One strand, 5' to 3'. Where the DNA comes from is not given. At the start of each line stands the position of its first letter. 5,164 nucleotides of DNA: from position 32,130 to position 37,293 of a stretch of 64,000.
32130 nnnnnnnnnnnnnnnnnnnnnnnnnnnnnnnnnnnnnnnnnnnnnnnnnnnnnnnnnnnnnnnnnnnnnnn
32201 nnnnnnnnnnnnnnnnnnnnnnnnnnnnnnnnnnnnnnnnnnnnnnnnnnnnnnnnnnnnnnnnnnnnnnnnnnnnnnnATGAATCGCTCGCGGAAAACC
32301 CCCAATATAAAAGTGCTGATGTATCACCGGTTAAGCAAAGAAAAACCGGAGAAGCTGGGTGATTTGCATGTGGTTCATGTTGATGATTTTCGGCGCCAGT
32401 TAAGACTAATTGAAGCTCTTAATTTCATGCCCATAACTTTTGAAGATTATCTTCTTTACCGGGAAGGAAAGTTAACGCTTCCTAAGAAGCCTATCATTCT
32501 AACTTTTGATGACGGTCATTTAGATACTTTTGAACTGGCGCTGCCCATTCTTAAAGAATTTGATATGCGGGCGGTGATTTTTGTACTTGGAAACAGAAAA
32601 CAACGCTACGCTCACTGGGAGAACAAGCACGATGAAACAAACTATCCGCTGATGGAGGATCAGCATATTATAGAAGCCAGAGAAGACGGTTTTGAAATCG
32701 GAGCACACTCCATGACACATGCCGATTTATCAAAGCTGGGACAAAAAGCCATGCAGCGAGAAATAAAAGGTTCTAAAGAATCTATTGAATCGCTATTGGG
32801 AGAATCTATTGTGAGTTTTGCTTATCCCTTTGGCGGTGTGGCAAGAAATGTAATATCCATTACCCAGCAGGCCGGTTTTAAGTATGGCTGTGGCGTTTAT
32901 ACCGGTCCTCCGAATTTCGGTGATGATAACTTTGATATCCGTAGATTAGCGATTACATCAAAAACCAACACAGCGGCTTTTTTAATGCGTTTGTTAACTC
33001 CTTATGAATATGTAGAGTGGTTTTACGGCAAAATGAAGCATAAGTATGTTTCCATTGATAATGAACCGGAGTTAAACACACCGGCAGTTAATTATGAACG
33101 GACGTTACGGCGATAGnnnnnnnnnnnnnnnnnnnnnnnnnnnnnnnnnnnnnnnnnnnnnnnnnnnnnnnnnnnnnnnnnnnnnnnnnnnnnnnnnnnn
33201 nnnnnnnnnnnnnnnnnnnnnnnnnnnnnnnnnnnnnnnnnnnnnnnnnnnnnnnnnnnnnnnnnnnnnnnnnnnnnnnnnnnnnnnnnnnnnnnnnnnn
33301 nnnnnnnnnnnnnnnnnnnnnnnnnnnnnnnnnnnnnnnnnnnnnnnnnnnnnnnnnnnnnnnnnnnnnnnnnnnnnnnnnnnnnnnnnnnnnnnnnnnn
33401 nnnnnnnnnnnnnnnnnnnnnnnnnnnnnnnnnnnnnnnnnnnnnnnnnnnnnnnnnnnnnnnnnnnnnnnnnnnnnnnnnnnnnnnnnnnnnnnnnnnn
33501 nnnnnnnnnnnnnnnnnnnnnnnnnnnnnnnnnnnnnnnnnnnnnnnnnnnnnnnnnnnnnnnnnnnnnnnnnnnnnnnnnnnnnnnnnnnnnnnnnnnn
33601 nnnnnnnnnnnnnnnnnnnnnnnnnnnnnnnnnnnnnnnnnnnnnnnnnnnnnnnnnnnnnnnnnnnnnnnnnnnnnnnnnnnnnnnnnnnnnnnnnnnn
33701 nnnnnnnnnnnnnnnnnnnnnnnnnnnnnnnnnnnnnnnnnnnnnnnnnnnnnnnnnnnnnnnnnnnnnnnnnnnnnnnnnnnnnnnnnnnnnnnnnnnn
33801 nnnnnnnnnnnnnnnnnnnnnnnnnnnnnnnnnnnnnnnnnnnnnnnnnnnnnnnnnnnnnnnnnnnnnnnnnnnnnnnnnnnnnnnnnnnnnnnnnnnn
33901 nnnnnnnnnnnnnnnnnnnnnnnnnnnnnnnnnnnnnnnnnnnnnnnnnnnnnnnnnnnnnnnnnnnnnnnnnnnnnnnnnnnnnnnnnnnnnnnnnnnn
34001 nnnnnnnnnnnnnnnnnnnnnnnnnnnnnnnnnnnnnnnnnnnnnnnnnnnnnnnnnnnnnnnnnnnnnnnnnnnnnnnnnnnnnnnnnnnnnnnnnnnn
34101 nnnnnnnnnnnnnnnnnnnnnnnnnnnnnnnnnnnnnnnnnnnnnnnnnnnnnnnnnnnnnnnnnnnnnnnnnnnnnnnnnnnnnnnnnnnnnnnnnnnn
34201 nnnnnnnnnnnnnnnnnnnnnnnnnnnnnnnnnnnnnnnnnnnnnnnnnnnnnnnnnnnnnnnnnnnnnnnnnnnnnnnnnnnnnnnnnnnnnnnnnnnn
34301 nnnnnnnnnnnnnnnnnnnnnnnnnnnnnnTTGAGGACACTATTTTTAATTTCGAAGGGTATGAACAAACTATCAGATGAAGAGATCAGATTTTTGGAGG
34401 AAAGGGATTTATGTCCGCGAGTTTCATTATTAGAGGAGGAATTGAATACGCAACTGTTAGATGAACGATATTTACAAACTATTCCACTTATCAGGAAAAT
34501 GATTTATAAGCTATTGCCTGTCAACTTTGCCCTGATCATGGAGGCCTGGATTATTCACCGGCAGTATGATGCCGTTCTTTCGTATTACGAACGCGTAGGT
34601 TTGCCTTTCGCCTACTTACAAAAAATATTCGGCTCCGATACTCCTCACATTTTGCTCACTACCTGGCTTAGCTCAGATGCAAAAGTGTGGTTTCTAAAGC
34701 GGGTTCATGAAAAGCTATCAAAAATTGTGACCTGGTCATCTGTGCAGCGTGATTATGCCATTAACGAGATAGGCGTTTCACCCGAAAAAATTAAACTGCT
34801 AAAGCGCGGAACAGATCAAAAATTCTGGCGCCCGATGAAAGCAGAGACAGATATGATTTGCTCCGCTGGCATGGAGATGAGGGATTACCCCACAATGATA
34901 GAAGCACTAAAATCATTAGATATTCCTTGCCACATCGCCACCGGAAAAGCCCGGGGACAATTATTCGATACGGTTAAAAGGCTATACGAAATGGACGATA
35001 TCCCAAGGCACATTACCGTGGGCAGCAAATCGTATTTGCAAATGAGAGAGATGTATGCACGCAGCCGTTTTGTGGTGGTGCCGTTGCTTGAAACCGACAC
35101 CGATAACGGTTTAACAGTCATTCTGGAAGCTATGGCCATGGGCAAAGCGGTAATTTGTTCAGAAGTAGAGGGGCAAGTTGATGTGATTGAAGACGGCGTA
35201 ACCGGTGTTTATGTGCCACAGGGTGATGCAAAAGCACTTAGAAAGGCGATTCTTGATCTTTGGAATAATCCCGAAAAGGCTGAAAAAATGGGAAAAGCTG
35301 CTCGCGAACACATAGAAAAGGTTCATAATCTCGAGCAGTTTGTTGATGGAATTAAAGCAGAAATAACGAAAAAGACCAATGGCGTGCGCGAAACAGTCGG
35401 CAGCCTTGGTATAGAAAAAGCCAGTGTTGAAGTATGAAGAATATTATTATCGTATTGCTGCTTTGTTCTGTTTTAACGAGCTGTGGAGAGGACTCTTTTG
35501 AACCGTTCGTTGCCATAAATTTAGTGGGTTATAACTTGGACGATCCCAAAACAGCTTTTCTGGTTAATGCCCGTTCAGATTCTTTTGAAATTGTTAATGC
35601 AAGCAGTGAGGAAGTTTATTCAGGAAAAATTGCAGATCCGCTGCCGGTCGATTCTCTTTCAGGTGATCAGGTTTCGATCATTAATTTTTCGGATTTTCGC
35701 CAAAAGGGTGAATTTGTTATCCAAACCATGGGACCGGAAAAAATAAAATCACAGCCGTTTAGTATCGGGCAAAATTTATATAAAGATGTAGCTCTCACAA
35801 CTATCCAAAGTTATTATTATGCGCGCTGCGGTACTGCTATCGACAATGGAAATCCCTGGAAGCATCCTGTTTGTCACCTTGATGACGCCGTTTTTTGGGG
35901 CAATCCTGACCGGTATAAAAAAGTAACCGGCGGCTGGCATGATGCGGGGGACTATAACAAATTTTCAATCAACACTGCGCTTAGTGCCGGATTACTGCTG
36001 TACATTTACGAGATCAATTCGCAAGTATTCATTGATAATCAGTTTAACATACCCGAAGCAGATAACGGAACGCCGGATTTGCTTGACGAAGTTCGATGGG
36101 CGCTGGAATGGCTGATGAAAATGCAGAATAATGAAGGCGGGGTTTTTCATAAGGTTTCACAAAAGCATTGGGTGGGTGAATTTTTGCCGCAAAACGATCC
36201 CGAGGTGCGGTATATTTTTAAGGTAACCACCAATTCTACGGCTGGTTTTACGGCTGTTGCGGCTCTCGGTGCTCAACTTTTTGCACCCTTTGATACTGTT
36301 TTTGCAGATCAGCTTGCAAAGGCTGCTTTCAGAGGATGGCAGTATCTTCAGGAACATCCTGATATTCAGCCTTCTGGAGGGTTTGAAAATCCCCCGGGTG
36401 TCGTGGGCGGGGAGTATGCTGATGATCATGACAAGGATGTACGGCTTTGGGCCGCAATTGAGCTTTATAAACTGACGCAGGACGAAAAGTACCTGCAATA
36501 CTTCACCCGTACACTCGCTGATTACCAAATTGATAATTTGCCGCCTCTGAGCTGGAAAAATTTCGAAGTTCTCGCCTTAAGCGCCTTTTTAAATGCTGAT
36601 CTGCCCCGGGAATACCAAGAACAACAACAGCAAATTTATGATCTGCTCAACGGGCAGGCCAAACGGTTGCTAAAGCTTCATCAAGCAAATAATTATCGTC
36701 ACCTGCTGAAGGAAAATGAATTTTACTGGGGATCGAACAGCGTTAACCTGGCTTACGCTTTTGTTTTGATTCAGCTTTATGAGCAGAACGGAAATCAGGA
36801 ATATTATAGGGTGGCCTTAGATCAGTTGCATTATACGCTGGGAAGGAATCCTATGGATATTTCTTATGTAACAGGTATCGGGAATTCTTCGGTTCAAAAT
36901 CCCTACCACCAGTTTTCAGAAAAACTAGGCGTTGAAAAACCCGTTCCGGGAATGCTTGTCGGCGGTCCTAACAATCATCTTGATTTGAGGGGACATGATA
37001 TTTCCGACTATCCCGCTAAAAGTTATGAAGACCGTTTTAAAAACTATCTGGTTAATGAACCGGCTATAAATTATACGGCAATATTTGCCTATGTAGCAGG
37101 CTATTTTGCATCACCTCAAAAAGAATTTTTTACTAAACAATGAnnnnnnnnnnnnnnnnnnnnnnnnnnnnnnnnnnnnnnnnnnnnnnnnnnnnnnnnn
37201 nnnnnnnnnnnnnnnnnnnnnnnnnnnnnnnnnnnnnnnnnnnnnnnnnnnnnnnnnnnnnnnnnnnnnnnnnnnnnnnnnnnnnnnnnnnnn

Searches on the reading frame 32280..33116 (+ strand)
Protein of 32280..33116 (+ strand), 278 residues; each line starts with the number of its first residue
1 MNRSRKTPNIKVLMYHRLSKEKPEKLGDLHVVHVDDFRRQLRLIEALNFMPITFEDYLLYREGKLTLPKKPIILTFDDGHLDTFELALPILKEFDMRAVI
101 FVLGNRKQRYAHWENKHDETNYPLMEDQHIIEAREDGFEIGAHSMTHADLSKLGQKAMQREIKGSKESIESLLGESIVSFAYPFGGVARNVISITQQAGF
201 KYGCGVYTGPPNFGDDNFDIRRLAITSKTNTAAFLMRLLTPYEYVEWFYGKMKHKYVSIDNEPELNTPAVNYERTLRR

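Call 10: search_protein_families(library=pfam, proteins=[window:32280-33116:+], max_evalue=0.001)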
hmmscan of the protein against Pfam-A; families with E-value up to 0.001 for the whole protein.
window:32280-33116:+ (278 aa): 1 family
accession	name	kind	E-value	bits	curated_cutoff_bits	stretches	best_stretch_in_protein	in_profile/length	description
PF01522.26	Polysacc_deac_1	-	8.9e-28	97.2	23.1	1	66-202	3-123/124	Polysaccharide deacetylase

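Call 51: search_protein_families(library=ncbifam, proteins=[window:32280-33116:+], max_evalue=0.00001)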
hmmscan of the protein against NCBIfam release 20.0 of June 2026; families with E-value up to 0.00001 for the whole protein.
window:32280-33116:+ (278 aa): 11 families
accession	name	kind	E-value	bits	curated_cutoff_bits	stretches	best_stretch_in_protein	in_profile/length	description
TIGR03938.2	deacetyl_PgaB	equivalog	8e-23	80.5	321.9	1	10-105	3-99/621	poly-beta-1,6-N-acetyl-D-glucosamine N-deacetylase PgaB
TIGR03933.1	PIA_icaB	equivalog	1.7e-14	53.9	248.35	1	31-227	34-231/245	intercellular adhesin biosynthesis polysaccharide N-deacetylase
TIGR02764.1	spore_ybaN_pdaB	equivalog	2.5e-14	53.5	237.4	1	69-201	5-122/191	polysaccharide deacetylase family sporulation protein PdaB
TIGR04243.1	nodulat_NodB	equivalog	1.1e-11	44.6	240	1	71-200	3-118/197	chitooligosaccharide deacetylase NodB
NF011177.0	PRK14582.1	equivalog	1.9e-10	39.6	923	1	11-105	50-142/671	poly-beta-1,6-N-acetyl-D-glucosamine N-deacetylase PgaB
TIGR02884.1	spore_pdaA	equivalog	1.1e-08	35.1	298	1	69-201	36-154/224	delta-lactam-biosynthetic de-N-acetylase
NF045820.1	PgAcgDacpgdA_Strep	equivalog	2.3e-08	33.3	800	1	56-190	254-373/463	peptidoglycan-N-acetylglucosamine deacetylase PgdA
TIGR02873.1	spore_ylxY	hypoth_equivalog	3.2e-08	33.1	391.5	1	88-198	104-198/268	probable sporulation protein, polysaccharide deacetylase family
NF011176.0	PRK14581.1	equivalog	4e-07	28.6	1091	1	12-105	51-142/673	poly-beta-1,6-N-acetyl-D-glucosamine N-deacetylase PgaB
NF050820.1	PolSacchBiosHfsH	equivalog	7e-07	29.2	400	1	68-191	32-147/249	oligosaccharide deacetylase HfsH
NF045821.1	PgAcgDacpgdA1_Bac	equivalog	7.7e-06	25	400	0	69-193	87-196/282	peptidoglycan-N-acetylglucosamine deacetylase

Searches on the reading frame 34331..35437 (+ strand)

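Call 10: search_protein_families(library=pfam, proteins=[window:34331-35437:+], max_evalue=0.001)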
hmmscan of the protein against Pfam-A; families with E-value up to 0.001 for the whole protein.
window:34331-35437:+ (368 aa): 4 families
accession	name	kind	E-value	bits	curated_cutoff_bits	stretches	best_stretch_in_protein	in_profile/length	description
PF00534.26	Glycos_transf_1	-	2.2e-19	70.1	26.4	1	188-326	32-171/172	Glycosyl transferases group 1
PF13692.12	Glyco_trans_1_4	-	1.4e-16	61.5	27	1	213-313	47-142/142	Glycosyl transferases group 1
PF13524.12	Glyco_trans_1_2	-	1.5e-08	35.1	25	1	222-339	27-140/144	Glycosyl transferase-like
PF13439.12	Glyco_transf_4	-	0.00039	20.9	28.5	0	44-162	35-167/170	Glycosyltransferase Family 4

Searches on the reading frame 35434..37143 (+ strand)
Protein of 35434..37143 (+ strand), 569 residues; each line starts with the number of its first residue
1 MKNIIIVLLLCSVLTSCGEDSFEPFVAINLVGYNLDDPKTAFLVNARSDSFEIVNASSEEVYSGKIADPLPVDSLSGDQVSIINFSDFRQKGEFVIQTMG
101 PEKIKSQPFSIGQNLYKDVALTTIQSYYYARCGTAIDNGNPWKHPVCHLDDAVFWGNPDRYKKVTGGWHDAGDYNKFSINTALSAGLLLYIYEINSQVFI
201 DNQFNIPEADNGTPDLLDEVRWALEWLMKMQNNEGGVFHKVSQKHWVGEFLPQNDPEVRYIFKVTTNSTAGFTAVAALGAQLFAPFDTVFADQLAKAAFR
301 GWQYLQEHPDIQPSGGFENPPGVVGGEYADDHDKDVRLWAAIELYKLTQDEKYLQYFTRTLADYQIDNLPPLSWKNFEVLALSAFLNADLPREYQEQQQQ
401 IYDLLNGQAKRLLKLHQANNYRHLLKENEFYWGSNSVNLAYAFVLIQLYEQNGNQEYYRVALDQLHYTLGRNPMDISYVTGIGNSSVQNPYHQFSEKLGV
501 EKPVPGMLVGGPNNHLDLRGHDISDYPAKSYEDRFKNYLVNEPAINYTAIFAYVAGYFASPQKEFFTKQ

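Call 10: search_protein_families(library=pfam, proteins=[window:35434-37143:+], max_evalue=0.001)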
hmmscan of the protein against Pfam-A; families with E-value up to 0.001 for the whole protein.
window:35434-37143:+ (569 aa): 2 families
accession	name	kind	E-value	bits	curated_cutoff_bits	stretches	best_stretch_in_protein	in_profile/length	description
PF00759.25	Glyco_hydro_9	-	1.3e-85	288.9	27.7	1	116-554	1-443/444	Glycosyl hydrolase family 9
PF02927.20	CelD_N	-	1e-15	58.7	24.6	1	23-100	3-83/86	Cellulase N-terminal ig-like domain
